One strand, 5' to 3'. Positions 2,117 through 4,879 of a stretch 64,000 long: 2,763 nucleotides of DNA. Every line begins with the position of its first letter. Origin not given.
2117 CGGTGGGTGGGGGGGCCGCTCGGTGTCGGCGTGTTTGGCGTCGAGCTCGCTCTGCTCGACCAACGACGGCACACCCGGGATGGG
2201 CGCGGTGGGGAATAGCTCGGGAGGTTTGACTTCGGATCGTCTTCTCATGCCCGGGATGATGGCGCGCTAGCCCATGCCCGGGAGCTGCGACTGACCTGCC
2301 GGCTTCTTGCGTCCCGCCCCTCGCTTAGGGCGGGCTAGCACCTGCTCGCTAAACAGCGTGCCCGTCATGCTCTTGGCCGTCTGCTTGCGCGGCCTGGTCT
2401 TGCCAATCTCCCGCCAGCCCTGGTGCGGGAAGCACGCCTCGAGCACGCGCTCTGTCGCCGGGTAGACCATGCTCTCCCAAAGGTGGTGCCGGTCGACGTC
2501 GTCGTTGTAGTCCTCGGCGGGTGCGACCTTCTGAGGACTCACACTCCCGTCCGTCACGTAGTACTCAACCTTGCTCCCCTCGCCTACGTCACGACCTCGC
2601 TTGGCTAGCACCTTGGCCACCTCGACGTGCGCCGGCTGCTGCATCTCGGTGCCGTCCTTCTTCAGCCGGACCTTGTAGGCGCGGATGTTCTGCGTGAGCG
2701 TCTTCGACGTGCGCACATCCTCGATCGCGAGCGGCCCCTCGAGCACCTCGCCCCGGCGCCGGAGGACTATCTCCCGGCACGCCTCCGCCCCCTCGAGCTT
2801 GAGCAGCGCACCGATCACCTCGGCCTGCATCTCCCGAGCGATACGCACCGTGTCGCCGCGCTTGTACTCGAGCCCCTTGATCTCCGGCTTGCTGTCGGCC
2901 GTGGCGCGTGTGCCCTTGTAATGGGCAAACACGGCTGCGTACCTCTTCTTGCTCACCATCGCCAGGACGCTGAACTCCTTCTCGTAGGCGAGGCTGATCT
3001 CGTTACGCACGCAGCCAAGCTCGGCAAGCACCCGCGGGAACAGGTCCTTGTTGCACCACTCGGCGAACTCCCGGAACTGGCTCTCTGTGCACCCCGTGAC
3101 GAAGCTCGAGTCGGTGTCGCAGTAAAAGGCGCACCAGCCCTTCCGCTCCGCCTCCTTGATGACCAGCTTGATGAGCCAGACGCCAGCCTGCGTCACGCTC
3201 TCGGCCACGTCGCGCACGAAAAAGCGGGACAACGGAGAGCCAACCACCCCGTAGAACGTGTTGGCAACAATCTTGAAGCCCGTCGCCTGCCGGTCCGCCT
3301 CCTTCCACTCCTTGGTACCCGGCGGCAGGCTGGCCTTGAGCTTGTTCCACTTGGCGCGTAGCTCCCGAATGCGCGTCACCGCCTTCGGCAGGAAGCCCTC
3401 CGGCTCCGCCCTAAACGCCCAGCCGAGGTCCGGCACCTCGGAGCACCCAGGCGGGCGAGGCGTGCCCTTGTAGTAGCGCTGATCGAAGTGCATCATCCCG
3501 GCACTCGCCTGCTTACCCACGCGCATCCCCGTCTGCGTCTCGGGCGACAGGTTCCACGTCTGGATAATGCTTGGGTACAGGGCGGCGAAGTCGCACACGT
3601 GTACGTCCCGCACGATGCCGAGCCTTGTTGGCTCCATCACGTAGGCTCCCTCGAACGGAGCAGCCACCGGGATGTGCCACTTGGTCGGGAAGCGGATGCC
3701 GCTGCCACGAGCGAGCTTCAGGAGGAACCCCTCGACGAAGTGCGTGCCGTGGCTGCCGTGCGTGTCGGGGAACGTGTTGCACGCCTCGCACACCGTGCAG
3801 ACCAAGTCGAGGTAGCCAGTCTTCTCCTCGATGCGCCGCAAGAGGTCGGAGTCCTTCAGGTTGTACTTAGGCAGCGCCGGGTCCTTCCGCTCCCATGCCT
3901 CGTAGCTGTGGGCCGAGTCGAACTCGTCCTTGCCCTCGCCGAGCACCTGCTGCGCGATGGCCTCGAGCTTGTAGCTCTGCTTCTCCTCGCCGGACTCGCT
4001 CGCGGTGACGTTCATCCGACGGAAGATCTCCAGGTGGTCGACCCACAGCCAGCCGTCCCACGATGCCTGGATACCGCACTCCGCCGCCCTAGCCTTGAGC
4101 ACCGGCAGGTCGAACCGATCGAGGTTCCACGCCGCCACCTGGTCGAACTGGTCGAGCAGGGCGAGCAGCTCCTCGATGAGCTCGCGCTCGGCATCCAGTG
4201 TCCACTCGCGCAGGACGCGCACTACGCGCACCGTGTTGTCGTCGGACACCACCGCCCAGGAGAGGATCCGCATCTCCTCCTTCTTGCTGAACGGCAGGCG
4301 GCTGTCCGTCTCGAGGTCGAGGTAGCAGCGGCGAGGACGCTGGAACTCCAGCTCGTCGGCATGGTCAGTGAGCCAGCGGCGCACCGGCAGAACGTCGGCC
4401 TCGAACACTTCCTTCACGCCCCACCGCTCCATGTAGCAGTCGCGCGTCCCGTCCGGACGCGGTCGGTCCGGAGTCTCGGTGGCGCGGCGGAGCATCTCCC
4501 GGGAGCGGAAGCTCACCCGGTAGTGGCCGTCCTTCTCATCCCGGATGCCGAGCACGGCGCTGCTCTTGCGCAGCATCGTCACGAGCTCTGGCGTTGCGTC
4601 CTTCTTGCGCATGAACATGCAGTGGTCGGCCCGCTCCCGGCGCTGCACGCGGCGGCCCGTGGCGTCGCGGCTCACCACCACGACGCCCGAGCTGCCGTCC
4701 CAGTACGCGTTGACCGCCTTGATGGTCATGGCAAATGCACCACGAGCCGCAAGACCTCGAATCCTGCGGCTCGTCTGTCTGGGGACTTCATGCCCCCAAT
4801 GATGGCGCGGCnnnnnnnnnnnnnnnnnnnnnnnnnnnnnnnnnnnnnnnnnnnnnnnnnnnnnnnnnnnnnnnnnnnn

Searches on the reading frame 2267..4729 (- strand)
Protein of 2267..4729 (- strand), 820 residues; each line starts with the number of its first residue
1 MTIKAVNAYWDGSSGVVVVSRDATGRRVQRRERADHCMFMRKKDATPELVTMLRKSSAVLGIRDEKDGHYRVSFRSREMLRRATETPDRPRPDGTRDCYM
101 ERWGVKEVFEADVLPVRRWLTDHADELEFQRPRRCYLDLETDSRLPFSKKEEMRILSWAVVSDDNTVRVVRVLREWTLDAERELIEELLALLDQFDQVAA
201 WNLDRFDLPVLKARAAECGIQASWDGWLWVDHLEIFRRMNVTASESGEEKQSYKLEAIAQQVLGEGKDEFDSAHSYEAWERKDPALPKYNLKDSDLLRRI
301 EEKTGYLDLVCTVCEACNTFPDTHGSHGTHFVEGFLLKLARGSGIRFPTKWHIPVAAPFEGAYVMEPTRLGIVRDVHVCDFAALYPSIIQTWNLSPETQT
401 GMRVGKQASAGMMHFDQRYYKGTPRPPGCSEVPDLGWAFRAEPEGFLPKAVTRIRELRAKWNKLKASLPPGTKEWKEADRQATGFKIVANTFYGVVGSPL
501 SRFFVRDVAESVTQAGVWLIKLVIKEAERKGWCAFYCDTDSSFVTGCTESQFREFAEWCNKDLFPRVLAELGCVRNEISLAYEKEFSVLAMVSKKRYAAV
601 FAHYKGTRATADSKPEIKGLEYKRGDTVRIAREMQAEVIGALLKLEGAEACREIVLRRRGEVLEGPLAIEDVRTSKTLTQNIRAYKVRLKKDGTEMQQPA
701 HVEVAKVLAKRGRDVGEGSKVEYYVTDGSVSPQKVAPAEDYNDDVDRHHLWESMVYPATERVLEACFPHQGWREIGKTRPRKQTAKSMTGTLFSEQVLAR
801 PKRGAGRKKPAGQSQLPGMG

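Call 21: search_protein_families(library=pfam, proteins=[window:2267-4729:-], max_evalue=0.01)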
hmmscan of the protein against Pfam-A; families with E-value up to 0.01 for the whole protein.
window:2267-4729:- (820 aa): 4 families
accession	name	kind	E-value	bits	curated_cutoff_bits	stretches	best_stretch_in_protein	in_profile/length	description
PF00136.26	DNA_pol_B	-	2.3e-35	122.7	23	1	332-730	15-412/453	DNA polymerase family B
PF13482.12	RNase_H_2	-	9.9e-10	39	22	1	135-284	1-140/165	RNase_H superfamily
PF10108.15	DNA_pol_B_exo2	-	2.2e-06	27.9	24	1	147-223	3-80/213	Predicted 3'-5' exonuclease related to the exonuclease domain of PolB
PF03104.25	DNA_pol_B_exo1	-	4.2e-05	23.5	23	1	170-228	138-191/242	DNA polymerase family B, exonuclease domain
